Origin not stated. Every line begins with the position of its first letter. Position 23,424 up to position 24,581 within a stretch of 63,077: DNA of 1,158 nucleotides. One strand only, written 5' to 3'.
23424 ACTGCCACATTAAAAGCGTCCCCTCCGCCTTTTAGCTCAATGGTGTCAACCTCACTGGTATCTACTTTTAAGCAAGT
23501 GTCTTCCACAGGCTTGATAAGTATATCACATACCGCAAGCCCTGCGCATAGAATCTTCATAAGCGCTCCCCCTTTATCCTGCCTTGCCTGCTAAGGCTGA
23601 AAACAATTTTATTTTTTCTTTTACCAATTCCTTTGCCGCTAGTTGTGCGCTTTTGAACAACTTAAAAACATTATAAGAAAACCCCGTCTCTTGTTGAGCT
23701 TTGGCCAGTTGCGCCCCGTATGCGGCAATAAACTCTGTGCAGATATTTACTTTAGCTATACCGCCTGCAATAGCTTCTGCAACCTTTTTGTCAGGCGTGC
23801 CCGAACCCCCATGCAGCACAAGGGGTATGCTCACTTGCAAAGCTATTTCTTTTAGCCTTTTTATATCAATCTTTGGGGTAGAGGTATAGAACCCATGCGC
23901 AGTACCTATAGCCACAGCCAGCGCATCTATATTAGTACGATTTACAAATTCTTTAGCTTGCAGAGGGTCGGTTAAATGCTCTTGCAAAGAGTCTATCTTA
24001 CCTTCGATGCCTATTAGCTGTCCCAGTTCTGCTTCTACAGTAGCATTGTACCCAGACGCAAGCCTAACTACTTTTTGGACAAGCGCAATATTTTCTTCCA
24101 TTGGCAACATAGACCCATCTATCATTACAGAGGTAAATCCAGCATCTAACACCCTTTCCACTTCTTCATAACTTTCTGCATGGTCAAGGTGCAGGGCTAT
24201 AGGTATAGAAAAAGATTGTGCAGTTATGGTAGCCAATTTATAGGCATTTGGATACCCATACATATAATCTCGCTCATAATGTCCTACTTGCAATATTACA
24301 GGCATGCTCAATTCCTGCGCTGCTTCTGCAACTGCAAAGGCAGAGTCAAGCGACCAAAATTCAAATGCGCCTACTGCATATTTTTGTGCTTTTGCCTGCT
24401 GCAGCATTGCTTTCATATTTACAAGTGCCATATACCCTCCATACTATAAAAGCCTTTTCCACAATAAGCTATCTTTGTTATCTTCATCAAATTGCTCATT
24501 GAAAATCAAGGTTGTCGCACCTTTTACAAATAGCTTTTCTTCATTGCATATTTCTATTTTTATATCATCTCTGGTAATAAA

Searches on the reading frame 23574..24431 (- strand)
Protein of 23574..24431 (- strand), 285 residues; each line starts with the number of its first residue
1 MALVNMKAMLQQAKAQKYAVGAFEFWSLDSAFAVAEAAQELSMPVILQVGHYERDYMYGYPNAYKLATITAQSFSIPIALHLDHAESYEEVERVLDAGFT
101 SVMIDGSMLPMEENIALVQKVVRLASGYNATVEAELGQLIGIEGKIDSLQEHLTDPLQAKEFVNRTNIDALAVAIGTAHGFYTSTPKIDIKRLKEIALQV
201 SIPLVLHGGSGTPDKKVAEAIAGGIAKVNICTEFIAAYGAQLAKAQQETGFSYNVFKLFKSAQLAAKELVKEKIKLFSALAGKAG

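Call 9: search_protein_families(library=pfam, proteins=[window:23574-24431:-])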
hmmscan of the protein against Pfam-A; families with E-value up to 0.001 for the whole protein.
window:23574-24431:- (285 aa): 1 family
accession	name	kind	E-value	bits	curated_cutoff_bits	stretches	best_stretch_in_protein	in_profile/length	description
PF01116.26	F_bP_aldolase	-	1.1e-87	294.5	25.5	1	4-278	1-273/277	Fructose-bisphosphate aldolase class-II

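Call 11: search_protein_families(library=ncbifam, proteins=[window:23574-24431:-], max_evalue=0.00001)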
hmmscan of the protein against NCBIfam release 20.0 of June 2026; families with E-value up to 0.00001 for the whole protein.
window:23574-24431:- (285 aa): 20 families
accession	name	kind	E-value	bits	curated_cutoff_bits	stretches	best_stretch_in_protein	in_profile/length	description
TIGR01859.1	fruc_bis_ald_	equivalog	2.7e-84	283.2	343.05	1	3-279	1-278/282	class II fructose-1,6-bisphosphate aldolase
NF009374.0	PRK12737.1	subfamily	4.1e-82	275.4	383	1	1-277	1-278/284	tagatose-bisphosphate aldolase subunit GatY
TIGR00167.1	cbbA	subfamily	5.7e-81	272.1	215.6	1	1-279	1-286/290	ketose-bisphosphate aldolase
NF006626.0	PRK09195.1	subfamily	2.1e-80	269.9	384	1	1-277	1-278/284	tagatose-bisphosphate aldolase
NF009497.0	PRK12857.1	equivalog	2e-78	263.5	423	1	1-279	1-280/284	class II fructose-1,6-bisphosphate aldolase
TIGR01858.1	tag_bisphos_ald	equivalog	2.5e-74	249.9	443.55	1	4-277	2-276/282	tagatose bisphosphate family class II aldolase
NF006042.0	PRK08185.1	subfamily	6.5e-72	242.3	405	1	3-280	2-281/287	hypothetical protein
NF005288.0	PRK06806.1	equivalog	5.5e-69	232.5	396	1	1-279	1-277/281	class II fructose-bisphosphate aldolase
NF005943.0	PRK07998.1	equivalog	1e-64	218.8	364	1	1-277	1-275/283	class II aldolase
NF009375.0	PRK12738.1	equivalog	5.2e-64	216.2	542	1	1-277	1-278/286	tagatose-bisphosphate aldolase subunit KbaY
NF005284.0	PRK06801.1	equivalog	5.5e-63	213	406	1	1-279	1-282/286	ketose 1,6-bisphosphate aldolase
NF006376.0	PRK08610.1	equivalog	6.5e-63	213.1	527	1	1-279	1-281/286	class II fructose-bisphosphate aldolase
NF004493.0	PRK05835.1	equivalog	1.2e-57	195.5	558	2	3-215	2-218/307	class II fructose-bisphosphate aldolase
NF005823.0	PRK07709.1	equivalog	5.2e-56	190.5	545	1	1-279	1-281/285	class II fructose-bisphosphate aldolase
NF005481.0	PRK07084.1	equivalog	6.2e-52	176.8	511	1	2-219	11-238/324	class II fructose-bisphosphate aldolase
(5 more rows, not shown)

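Call 31: search_solved_structures(query=window:23574-24431:-, max_evalue=1e-30)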
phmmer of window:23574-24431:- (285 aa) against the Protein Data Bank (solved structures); distinct sequences matched with E-value up to 1e-30: 17.
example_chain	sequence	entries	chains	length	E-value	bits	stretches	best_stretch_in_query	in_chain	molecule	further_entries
4to8_A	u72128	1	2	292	2.2e-57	197.5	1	1-278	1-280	Fructose-1,6-bisphosphate aldolase, class II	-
1gvf_A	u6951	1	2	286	3.7e-57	196.8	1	1-276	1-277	TAGATOSE-BISPHOSPHATE ALDOLASE AGAY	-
7nc7_A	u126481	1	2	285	5.6e-55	189.6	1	1-282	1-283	Fructose-bisphosphate aldolase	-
5ucs_A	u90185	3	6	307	1.7e-54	188.1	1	6-216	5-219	Fructose-bisphosphate aldolase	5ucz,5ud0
3c4u_A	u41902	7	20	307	1.9e-54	187.9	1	6-216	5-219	Fructose-bisphosphate aldolase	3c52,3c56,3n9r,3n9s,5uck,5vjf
5ucn_A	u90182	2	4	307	1.2e-53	185.3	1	6-216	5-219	Fructose-bisphosphate aldolase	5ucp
7ncc_A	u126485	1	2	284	1.7e-53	184.8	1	1-282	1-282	Putative class II fructose-1,6-bisphosphate aldolase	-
5ud1_A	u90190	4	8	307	2.4e-53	184.3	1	6-216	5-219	Fructose-bisphosphate aldolase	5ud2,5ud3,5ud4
8q58_A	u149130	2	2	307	1.2e-49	172.2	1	3-279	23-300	Ketose-bisphosphate aldolase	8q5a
3q94_A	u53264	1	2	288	2.2e-49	171.3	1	1-277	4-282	Fructose-bisphosphate aldolase, class II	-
2fjk_A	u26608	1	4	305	1.8e-48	168.3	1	7-222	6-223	Fructose-bisphosphate aldolase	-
1rv8_A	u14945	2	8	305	2.2e-48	168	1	7-222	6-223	fructose-1,6-bisphosphate aldolase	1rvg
8q57_A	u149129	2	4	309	3.3e-47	164.2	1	2-279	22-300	Tagatose-1,6-bisphosphate aldolase kbaY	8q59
6ofu_A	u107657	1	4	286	4.2e-43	150.7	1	12-279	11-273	YdjI aldolase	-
2isv_A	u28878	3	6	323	3.4e-42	147.8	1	2-216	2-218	Putative fructose-1,6-bisphosphate aldolase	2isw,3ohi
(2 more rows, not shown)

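Call 52: search_solved_structures(query=window:23574-24431:-, max_evalue=1e-40, show_alignments=5)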
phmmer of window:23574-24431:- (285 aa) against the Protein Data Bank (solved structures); distinct sequences matched with E-value up to 1e-40: 17.
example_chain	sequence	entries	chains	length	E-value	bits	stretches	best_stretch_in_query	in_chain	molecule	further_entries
4to8_A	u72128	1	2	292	2.2e-57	197.5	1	1-278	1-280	Fructose-1,6-bisphosphate aldolase, class II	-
1gvf_A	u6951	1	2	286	3.7e-57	196.8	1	1-276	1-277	TAGATOSE-BISPHOSPHATE ALDOLASE AGAY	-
7nc7_A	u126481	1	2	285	5.6e-55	189.6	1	1-282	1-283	Fructose-bisphosphate aldolase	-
5ucs_A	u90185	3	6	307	1.7e-54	188.1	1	6-216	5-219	Fructose-bisphosphate aldolase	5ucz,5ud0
3c4u_A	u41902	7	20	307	1.9e-54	187.9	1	6-216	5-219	Fructose-bisphosphate aldolase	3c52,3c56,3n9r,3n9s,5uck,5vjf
5ucn_A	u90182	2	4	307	1.2e-53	185.3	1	6-216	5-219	Fructose-bisphosphate aldolase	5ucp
7ncc_A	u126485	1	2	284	1.7e-53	184.8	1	1-282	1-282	Putative class II fructose-1,6-bisphosphate aldolase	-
5ud1_A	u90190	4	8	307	2.4e-53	184.3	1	6-216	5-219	Fructose-bisphosphate aldolase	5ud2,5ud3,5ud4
8q58_A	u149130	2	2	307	1.2e-49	172.2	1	3-279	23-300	Ketose-bisphosphate aldolase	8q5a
3q94_A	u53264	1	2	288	2.2e-49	171.3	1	1-277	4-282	Fructose-bisphosphate aldolase, class II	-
2fjk_A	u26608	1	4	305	1.8e-48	168.3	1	7-222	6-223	Fructose-bisphosphate aldolase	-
1rv8_A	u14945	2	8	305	2.2e-48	168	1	7-222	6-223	fructose-1,6-bisphosphate aldolase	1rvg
8q57_A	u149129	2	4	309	3.3e-47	164.2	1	2-279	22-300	Tagatose-1,6-bisphosphate aldolase kbaY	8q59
6ofu_A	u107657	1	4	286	4.2e-43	150.7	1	12-279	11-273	YdjI aldolase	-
2isv_A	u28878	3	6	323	3.4e-42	147.8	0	2-216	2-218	Putative fructose-1,6-bisphosphate aldolase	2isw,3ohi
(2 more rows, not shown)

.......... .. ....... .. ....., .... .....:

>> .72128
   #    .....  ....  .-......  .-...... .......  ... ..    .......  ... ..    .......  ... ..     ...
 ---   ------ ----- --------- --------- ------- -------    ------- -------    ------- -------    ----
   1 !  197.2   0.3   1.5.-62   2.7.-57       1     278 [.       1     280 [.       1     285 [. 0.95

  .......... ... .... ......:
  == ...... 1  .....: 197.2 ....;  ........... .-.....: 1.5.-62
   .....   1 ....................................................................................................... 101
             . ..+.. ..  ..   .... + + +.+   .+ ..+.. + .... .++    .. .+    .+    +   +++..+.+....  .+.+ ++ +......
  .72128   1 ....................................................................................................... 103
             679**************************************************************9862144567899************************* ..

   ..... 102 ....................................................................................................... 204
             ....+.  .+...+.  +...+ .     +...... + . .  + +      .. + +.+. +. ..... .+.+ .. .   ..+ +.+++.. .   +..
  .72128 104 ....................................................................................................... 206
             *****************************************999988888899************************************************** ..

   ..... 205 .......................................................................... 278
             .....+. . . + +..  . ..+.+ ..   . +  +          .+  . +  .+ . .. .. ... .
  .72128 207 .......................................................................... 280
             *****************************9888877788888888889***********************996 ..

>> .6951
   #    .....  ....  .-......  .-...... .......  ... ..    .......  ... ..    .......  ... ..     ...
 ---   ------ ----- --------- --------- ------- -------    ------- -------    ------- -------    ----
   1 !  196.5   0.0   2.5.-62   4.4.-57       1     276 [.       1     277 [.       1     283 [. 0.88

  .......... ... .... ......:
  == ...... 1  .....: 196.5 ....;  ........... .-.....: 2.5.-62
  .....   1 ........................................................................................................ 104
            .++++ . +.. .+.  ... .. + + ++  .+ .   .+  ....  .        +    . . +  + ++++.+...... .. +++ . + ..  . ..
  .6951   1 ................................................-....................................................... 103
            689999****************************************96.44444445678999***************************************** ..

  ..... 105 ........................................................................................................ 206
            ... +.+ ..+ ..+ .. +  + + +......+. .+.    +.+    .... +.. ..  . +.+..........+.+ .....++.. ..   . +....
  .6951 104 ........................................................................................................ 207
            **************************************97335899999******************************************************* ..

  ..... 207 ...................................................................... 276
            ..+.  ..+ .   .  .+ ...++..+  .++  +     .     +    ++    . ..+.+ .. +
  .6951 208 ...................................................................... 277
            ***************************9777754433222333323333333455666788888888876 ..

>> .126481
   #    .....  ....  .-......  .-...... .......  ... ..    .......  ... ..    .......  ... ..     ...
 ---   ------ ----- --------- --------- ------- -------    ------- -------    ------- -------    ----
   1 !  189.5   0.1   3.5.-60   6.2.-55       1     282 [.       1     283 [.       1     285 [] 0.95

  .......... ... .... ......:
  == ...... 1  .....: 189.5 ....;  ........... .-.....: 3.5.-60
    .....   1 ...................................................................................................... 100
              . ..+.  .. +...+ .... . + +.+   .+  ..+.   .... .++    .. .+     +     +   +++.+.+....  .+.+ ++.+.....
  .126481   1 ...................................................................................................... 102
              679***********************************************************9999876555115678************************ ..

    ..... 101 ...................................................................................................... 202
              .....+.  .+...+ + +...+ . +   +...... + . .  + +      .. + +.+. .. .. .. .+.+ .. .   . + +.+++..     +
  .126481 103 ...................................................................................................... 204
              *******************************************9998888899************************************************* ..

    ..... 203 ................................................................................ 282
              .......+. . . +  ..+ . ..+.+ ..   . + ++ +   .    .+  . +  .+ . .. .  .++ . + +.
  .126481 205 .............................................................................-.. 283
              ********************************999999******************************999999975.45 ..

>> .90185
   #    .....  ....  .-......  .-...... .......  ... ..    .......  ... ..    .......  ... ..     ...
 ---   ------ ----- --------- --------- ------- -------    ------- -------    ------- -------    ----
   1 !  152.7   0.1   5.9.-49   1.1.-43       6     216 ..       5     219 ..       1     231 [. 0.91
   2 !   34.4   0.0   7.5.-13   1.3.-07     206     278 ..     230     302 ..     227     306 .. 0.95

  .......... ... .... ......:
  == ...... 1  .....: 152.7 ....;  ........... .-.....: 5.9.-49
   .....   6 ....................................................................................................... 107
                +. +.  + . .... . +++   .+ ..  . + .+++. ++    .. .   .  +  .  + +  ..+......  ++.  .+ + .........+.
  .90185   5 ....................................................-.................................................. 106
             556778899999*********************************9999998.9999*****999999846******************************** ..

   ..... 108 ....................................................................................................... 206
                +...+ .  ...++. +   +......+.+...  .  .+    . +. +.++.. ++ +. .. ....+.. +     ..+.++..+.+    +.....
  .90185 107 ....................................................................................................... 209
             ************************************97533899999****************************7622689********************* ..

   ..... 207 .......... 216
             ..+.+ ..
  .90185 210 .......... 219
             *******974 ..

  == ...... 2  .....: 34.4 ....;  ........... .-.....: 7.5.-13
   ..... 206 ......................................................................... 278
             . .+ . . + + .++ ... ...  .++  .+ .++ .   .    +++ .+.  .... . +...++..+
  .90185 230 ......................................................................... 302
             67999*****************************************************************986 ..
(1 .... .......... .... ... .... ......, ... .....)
